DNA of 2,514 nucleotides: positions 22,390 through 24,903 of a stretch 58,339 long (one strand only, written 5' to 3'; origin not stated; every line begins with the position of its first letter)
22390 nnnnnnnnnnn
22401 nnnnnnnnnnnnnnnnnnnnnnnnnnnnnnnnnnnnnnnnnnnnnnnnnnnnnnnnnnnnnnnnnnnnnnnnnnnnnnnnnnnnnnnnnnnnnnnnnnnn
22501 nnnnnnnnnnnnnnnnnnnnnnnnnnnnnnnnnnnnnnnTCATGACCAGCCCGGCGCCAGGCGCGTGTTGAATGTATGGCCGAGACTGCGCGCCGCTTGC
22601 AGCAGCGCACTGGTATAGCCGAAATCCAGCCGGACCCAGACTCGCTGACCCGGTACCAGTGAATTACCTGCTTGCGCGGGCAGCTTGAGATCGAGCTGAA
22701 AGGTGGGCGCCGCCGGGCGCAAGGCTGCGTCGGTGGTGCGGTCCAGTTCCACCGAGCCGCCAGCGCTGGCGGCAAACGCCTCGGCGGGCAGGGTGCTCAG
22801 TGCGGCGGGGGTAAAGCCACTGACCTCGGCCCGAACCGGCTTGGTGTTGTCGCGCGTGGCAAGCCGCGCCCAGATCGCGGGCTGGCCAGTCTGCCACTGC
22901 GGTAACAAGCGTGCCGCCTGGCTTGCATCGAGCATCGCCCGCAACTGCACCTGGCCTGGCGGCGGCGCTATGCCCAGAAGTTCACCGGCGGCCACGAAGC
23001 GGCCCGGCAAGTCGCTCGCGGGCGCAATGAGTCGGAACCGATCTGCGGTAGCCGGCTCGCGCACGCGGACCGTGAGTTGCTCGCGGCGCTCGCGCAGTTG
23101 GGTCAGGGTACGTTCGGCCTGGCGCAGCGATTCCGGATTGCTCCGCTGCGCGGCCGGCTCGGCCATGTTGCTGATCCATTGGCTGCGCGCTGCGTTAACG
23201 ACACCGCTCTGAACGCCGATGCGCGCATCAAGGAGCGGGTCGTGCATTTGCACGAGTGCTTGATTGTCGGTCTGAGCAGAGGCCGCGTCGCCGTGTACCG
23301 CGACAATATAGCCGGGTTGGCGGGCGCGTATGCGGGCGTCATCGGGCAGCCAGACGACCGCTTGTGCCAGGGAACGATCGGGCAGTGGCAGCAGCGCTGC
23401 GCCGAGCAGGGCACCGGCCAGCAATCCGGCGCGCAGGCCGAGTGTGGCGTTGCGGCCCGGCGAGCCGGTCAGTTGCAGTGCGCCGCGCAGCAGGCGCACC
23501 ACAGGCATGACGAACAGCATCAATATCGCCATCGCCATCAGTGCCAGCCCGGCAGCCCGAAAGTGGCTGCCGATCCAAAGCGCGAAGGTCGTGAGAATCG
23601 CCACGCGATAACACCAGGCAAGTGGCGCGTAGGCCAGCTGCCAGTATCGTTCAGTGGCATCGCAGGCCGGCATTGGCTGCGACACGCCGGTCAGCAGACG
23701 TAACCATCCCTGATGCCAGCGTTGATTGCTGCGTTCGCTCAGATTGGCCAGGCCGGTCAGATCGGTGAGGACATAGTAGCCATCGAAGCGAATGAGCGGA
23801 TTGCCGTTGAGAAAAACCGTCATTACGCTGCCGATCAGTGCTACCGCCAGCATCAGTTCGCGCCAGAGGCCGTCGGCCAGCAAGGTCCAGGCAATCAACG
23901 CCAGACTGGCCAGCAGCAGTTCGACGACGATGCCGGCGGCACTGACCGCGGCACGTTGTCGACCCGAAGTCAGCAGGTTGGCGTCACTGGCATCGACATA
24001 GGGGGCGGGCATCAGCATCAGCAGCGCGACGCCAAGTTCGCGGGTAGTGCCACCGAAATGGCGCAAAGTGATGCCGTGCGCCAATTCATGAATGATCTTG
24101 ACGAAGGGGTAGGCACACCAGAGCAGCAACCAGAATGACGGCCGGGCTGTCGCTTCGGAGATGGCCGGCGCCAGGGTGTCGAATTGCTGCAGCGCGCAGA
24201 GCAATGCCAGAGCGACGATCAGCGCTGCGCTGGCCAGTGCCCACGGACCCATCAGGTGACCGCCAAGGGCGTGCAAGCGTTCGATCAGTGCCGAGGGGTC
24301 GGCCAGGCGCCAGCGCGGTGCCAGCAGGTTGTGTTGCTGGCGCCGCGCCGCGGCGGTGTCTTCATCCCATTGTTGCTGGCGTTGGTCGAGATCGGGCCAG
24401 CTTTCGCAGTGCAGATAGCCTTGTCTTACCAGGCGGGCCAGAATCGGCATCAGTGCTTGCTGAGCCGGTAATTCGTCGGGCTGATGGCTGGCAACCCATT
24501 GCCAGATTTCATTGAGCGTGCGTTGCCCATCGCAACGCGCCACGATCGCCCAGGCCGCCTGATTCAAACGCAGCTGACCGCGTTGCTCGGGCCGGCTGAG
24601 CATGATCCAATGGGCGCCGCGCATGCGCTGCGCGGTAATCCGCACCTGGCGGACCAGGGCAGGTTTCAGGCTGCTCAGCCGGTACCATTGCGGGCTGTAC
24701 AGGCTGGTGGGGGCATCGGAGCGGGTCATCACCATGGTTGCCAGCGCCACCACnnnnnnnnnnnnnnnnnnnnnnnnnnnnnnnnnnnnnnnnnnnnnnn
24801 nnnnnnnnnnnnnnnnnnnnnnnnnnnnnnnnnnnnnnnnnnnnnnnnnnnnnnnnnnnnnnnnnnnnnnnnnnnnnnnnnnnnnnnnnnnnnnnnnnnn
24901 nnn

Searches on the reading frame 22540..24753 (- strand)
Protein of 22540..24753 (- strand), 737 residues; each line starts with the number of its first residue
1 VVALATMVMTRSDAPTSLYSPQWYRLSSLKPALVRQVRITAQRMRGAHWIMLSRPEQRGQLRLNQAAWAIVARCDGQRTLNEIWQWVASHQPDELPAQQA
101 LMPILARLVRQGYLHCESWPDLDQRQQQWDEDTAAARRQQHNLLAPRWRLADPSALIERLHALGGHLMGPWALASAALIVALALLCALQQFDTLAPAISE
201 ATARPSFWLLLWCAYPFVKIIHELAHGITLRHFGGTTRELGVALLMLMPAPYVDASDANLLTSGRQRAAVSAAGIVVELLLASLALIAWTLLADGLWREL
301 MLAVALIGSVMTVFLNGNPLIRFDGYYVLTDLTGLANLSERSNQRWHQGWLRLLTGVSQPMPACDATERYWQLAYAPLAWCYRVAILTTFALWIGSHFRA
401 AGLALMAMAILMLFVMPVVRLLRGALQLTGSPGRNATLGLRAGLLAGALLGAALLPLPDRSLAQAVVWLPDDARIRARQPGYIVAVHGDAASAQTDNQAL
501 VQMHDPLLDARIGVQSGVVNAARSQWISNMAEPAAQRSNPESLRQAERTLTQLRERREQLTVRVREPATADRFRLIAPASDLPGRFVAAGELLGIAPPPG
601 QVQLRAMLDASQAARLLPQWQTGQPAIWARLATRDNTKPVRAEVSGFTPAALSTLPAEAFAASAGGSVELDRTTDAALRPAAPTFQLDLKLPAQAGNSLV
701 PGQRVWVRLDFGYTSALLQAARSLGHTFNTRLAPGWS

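Call 4: search_protein_families(library=pfam, proteins=[window:22540-24753:-], max_evalue=0.001)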
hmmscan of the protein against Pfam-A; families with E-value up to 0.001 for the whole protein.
window:22540-24753:- (737 aa): 1 family
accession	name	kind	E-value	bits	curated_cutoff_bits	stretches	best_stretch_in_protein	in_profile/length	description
PF05402.18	PqqD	-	0.00096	19.9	23.4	0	55-114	7-67/67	Coenzyme PQQ synthesis protein D (PqqD)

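Call 11: search_protein_families(library=ncbifam, proteins=[window:22540-24753:-], max_evalue=0.001)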
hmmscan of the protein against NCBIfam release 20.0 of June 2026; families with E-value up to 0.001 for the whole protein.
window:22540-24753:- (737 aa): 3 families
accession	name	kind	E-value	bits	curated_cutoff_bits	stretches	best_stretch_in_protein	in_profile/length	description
NF041824.1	daptide_HExxH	equivalog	1.1e-44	153.2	300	1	33-427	3-374/379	daptide biosynthesis intramembrane metalloprotease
NF058609.1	RiPP_HExxH_LiaK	equivalog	4.2e-10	39.7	225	1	194-346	77-225/246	YydH/LiaK family epipeptide maturation metalloprotease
TIGR03859.1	PQQ_PqqD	equivalog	1e-06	28.5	46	1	31-101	1-67/81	pyrroloquinoline quinone biosynthesis peptide chaperone PqqD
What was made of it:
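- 22540..24753 (-): Triple fusion: PqqD-like (RiPP-recognition-type) cytoplasmic domain, then a site-2-protease-like intramembrane zinc metalloprotease, then a periplasmic MexA/AcrA-type adaptor (737 aa). NCBIfam daptide_HExxH E=1e-44, below cut-off, and PqqD (call 11).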

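Call 52: find_homologous_proteins(query=window:22540-24753:-, max_evalue=0.00001)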
Query window:22540-24753:- (737 aa): 778 proteins with E <= 0.00001 among 8000 candidates; the best 120 are listed.
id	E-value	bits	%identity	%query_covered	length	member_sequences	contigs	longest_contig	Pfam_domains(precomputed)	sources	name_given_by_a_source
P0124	6.9e-265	899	100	55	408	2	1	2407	-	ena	-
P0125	3.9e-206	705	49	98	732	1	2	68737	-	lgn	-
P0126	2.2e-187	643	46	99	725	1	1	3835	-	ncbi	-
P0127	1.8e-183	630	43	100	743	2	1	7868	PF02163.29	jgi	-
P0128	3.4e-181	622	45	100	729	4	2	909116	-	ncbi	-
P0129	5.2e-178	612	43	98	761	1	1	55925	-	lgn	-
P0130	2.9e-175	603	43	100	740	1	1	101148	-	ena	-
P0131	2.9e-173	596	42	99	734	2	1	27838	-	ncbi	ncbi:MAG: biotin/lipoyl-binding protein [Burkholderiaceae bacterium]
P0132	3.7e-134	467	35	97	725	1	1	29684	PF02163.29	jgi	-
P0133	5.9e-132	460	39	99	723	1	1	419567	-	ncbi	ncbi:MAG: biotin/lipoyl-binding protein [Burkholderiaceae bacterium]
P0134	3.0e-125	437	39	99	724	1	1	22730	-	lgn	-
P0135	3.6e-123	431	36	97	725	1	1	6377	PF02163.29,PF05402.19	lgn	-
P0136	1.3e-118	415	37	97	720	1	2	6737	PF02163.29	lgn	-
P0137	3.8e-118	414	33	97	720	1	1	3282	PF02163.29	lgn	-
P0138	4.1e-117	411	35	98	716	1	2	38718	PF25973.1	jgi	jgi:putative peptide zinc metalloprotease protein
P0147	1.4e-113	399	36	98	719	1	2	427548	PF02163.29,PF05402.19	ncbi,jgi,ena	jgi:putative peptide zinc metalloprotease protein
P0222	5.1e-99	351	32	96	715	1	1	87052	PF02163.29,PF05402.19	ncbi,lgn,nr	ncbi:MAG: PqqD family peptide modification chaperone [Desulfobacteraceae bacterium]|nr:PqqD family p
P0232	2.5e-98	348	33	97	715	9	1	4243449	-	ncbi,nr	ncbi:MAG: efflux RND transporter periplasmic adaptor subunit [Betaproteobacteria bacterium]|nr:MAG: 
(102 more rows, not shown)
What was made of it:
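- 22540..24753 (-): 778 homologues found (call 52).
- On Site-2 protease (M50-like) intramembrane metalloprotease: Pfam Peptidase_M50 is on record for many homologues (call 52).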

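Call 53: find_encoding_contigs(protein=P0232, flank=10000, max_places=1)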
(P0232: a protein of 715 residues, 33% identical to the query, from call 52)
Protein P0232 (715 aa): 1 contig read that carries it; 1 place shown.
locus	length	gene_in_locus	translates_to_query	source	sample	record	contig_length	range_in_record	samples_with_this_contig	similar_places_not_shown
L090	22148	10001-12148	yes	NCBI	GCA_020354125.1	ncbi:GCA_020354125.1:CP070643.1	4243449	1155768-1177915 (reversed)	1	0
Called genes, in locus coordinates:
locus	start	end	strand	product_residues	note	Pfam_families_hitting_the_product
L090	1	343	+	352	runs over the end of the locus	PF21088:MS_channel_1st, PF00924:MS_channel_2nd, PF21082:MS_channel_3rd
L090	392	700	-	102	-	-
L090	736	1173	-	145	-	PF13279:4HBT_2, PF03061:4HBT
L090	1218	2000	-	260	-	PF03328:HpcH_HpaI, PF02896:PEP-utilizers_C (faint)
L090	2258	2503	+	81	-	PF04325:DUF465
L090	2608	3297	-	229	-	PF03737:RraA-like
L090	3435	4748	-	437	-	PF00144:Beta-lactamase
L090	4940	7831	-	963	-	PF00990:GGDEF, PF00563:EAL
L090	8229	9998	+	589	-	PF13492:GAF_3 (faint), PF01590:GAF (weak), PF13185:GAF_2 (weak), PF25919:BSH_CusB (faint), PF25973:BSH_CzcB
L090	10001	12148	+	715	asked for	-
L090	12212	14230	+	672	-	PF07517:SecA_DEAD, PF00270:DEAD (weak), PF01043:SecA_PP_bind, PF21090:P-loop_SecA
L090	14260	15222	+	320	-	PF00364:Biotin_lipoyl (faint), PF25919:BSH_CusB (faint), PF25917:BSH_RND (weak), PF25973:BSH_CzcB, PF25881:HH_YBHG (weak)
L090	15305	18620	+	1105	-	PF14252:DUF4347, PF19076:CshA_repeat (faint), PF00058:Ldl_recept_b (faint), PF00028:Cadherin, PF13385:Laminin_G_3, PF17803:Cadherin_4, PF17892:Cadherin_5, PF17963:Big_9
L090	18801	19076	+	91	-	PF04066:MrpF_PhaF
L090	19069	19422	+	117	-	PF03334:PhaG_MnhG_YufB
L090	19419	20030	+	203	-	PF00037:Fer4 (weak), PF12797:Fer4_2 (weak), PF12837:Fer4_6 (weak), PF13237:Fer4_10 (weak), PF14697:Fer4_21 (weak), PF12838:Fer4_7, PF13187:Fer4_9 (weak)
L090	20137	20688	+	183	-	PF01750:HycI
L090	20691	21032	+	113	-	PF01155:HypA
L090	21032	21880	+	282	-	PF02492:cobW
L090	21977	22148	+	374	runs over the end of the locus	PF13534:Fer4_17 (faint), PF13746:Fer4_18 (faint), PF14697:Fer4_21 (faint), PF12797:Fer4_2 (faint), PF13237:Fer4_10 (faint), PF25160:LdpA_Fe-S-bd (faint), PF13183:Fer4_8 (weak), PF17179:Fer4_22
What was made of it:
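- Cassettes without the kinase/PDE pair exist (L090, call 53), so the protease does not depend on this relay.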

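Call 54: find_encoding_contigs(protein=P0147, flank=10000, max_places=1)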
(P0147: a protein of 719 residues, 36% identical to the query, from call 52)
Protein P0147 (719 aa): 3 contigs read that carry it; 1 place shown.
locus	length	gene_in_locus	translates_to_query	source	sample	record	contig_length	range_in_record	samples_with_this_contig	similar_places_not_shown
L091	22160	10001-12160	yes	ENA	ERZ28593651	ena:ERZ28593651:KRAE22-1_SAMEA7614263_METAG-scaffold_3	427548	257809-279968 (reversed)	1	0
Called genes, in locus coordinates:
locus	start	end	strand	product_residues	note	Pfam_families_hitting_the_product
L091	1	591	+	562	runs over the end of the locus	PF04675:DNA_ligase_A_N, PF01068:DNA_ligase_A_M, PF04679:DNA_ligase_A_C (weak)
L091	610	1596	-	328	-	PF02485:Branch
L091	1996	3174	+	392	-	PF02746:MR_MLE_N (weak), PF13378:MR_MLE_C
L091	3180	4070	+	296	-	-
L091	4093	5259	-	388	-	-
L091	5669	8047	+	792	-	PF00270:DEAD, PF04851:ResIII (weak), PF00271:Helicase_C, PF19306:WHD_Lhr, PF08494:DEAD_assoc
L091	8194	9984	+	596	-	-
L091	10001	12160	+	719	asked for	PF05402:PqqD (faint), PF02163:Peptidase_M50 (faint)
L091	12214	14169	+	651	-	PF07517:SecA_DEAD, PF00270:DEAD (faint), PF01043:SecA_PP_bind, PF21090:P-loop_SecA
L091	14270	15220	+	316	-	PF25919:BSH_CusB (faint), PF25973:BSH_CzcB, PF25954:Beta-barrel_RND_2 (weak)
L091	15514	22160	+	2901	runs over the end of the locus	-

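Call 55: find_encoding_contigs(protein=P0222, flank=10000, max_places=1)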
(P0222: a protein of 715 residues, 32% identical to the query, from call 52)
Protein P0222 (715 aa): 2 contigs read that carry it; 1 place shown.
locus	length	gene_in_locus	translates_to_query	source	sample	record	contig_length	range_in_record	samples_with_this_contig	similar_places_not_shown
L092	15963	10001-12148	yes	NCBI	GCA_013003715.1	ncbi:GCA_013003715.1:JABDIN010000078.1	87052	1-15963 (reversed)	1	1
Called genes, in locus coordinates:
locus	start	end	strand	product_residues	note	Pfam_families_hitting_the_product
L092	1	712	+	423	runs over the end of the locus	PF14537:Cytochrom_c3_2 (faint), PF02335:Cytochrom_C552 (faint), PF09699:Paired_CXXCH_1 (faint), PF14522:Cytochrome_C7 (faint), PF22113:Mtrc-MtrF_II-IV_dom (faint), PF13435:Cytochrome_C554 (faint)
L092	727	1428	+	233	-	-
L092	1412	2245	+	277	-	PF01292:Ni_hydr_CYTB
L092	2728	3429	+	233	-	PF01656:CbiA, PF02374:ArsA_ATPase (faint), PF06564:CBP_BcsQ (faint), PF07015:VirC1, PF09140:MipZ (faint), PF10609:ParA (weak), PF13614:AAA_31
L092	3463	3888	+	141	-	-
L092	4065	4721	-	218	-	PF03460:NIR_SIR_ferr, PF01077:NIR_SIR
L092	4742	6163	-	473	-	PF00144:Beta-lactamase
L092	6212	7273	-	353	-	PF00155:Aminotran_1_2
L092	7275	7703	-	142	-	-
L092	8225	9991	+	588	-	PF13492:GAF_3 (faint), PF01590:GAF (weak), PF25919:BSH_CusB (faint), PF25973:BSH_CzcB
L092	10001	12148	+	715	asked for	PF05402:PqqD (faint), PF02163:Peptidase_M50 (faint)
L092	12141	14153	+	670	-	PF07517:SecA_DEAD, PF01043:SecA_PP_bind, PF21090:P-loop_SecA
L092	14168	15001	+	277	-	PF25917:BSH_RND (weak), PF25973:BSH_CzcB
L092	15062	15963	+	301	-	PF14252:DUF4347, PF17803:Cadherin_4, PF17892:Cadherin_5, PF17963:Big_9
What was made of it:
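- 24729..26231 (-): Long periplasmic adaptor (HlyD/MFP family, 500 aa as longest ORF). It has a poorly conserved cytoplasmic N-terminal region (weak GAF signal), one TM segment, then the adaptor. First gene of the cassette. The start codon is uncertain. Homologues in L090/L092 carry weak or faint GAF hits plus adaptor domains (calls 53, 55).
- GAF hits are on record for L090 and L092 only (calls 53-55).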

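Call 87: predict_structure(alignment_id=A5)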
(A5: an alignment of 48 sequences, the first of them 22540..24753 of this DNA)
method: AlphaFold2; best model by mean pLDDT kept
length: 737 residues; sequences in the alignment: 48
mean_pLDDT: 89.4   pTM: 0.78
mean pLDDT of the five models: 89.4, 87.1, 86.0, 85.6, 84.4
residues with pLDDT >= 90: 505; 70-90: 182; 50-70: 36; < 50: 14
segments of 3 or more residues with pLDDT < 50: 1-6, 8-13
pLDDT, mean of each block of 10 residues (from residue 1): 46 66 91 95 87 87 93 96 97 91 89 85 73 84 86 97 93 97 98 94 93 96 97 95 90 93 95 97 98 97 97 94 96 93 95 91 87 96 94 85 92 94 91 91 94 95 93 90 85 74 95 95 85 65 92 95 77 81 93 84 94 93 91 73 94 94 93 87 95 84 93 93 81 54
secondary structure, 60 per line:
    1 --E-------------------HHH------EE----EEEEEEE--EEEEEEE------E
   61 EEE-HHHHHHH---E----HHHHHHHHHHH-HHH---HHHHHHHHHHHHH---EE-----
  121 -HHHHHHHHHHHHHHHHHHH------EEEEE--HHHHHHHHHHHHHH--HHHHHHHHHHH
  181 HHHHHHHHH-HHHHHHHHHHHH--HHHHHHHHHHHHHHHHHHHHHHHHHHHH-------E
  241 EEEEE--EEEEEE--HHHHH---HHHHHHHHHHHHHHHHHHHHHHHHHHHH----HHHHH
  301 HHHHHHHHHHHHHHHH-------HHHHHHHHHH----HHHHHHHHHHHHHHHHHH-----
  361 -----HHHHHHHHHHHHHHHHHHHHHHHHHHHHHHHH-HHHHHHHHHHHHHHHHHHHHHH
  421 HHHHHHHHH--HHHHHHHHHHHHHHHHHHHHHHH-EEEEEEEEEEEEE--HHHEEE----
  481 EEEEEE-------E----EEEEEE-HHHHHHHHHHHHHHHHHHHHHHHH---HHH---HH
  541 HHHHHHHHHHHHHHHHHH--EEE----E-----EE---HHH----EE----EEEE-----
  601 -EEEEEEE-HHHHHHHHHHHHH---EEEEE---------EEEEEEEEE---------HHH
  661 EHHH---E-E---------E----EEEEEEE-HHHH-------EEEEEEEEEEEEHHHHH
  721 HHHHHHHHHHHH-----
elements in order (helices of 4 or more, strands of 3 or more residues): E38-44 E47-53 E60-63 H65-71 H80-90 H98-110 H122-140 E147-151 H154-167 H170-189 H191-202 H205-232 E240-245 E248-253 H256-260 H264-291 H296-316 H324-333 H338-355 H366-397 H399-429 H432-454 E456-468 E474-476 E481-486 E499-504 H506-529 H539-558 E561-563 E592-595 E602-608 H610-622 E626-630 E640-648 E685-691 H693-696 E704-715 H716-732
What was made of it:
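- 22540..24753 (-): AlphaFold2 model pLDDT 89.4 (call 87).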

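Call 89: fold_search(model_id=the predicted structure, library=pdb)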
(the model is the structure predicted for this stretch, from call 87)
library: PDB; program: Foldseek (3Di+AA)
matches with E <= 10: 401; with E <= 0.001: 68
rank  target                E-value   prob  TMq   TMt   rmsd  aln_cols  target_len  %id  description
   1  9j3d_D                4.0e-11  1.00  0.26  0.51   5.3       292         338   17  Cryo-EM structure of TMexCD1-TOprJ1 (released 2025-08-13)
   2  1vf7_C                1.4e-10  1.00  0.25  0.63   5.0       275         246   13  Crystal structure of the membrane fusion protein, MexA of the multidrug transporter (released 2004-05-25)
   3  9v53_A1               1.4e-10  1.00  0.25  0.49   5.6       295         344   13  Structure of TolC, YbjP, and AcrABZ complex (released 2025-11-05)
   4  6ta5_D                1.8e-10  1.00  0.25  0.48   5.8       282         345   14  OprM-MexA complex from the MexAB-OprM Pseudomonas aeruginosa whole assembly reconstituted in nanodiscs (released 2020-09-16)
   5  1vf7_E                2.1e-10  1.00  0.25  0.61   5.6       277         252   13  Crystal structure of the membrane fusion protein, MexA of the multidrug transporter (released 2004-05-25)
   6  6iok_J                2.2e-10  1.00  0.24  0.47   6.3       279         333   14  Cryo-EM structure of multidrug efflux pump MexAB-OprM (0 degree state) (released 2019-04-03)
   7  9tg4_D                3.2e-10  1.00  0.24  0.45   6.6       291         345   15  Structure of the YbjP lipoprotein bound to the AcrABZ-TolC efflux pump (released 2026-04-08)
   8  6iok_L                3.9e-10  1.00  0.25  0.50   5.6       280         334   14  Cryo-EM structure of multidrug efflux pump MexAB-OprM (0 degree state) (released 2019-04-03)
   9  1vf7_G                4.3e-10  1.00  0.24  0.62   5.2       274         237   12  Crystal structure of the membrane fusion protein, MexA of the multidrug transporter (released 2004-05-25)
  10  1vf7_B                5.0e-10  1.00  0.24  0.62   5.1       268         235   12  Crystal structure of the membrane fusion protein, MexA of the multidrug transporter (released 2004-05-25)
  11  9a2v_MODEL_1_A        5.5e-10  1.00  0.22  0.37   7.5       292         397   15  Model of E. coli AcrA by in-cell photo-crosslinking MS and deep learning (released 2023-02-24)
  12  1vf7_H                6.1e-10  1.00  0.25  0.65   4.7       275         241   13  Crystal structure of the membrane fusion protein, MexA of the multidrug transporter (released 2004-05-25)
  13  6iok_I                6.1e-10  1.00  0.24  0.47   6.3       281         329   14  Cryo-EM structure of multidrug efflux pump MexAB-OprM (0 degree state) (released 2019-04-03)
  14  9tg4_G                6.4e-10  1.00  0.25  0.49   5.8       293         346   13  Structure of the YbjP lipoprotein bound to the AcrABZ-TolC efflux pump (released 2026-04-08)
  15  9tg4_H                6.7e-10  1.00  0.25  0.49   5.6       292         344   15  Structure of the YbjP lipoprotein bound to the AcrABZ-TolC efflux pump (released 2026-04-08)
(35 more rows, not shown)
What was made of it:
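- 22540..24753 (-): Foldseek matches the C-terminal ~280 aa to MexA/AcrA/MacA, E=4e-11 (call 89).
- On Tripartite-pump / type I adaptor (membrane fusion protein): The M50 C-terminus matches MexA/AcrA by structure (call 89).
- The AlphaFold2 model (pLDDT 89.4) has a C-terminal MexA/AcrA-like adaptor, Foldseek E=4e-11 (calls 87, 89). The protease is fused to a PqqD-type peptide-recognition domain and to an adaptor (calls 11, 87, 89).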

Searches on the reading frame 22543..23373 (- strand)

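Call 33: search_protein_families(library=pfam, proteins=[window:22543-23373:-], max_evalue=1)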
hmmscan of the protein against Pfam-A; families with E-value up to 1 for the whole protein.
seq(277 aa): 1 family
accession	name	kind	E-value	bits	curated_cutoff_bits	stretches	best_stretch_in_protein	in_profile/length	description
PF13437.12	HlyD_3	-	0.0033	18.6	22.2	1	123-193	17-82/106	HlyD family secretion protein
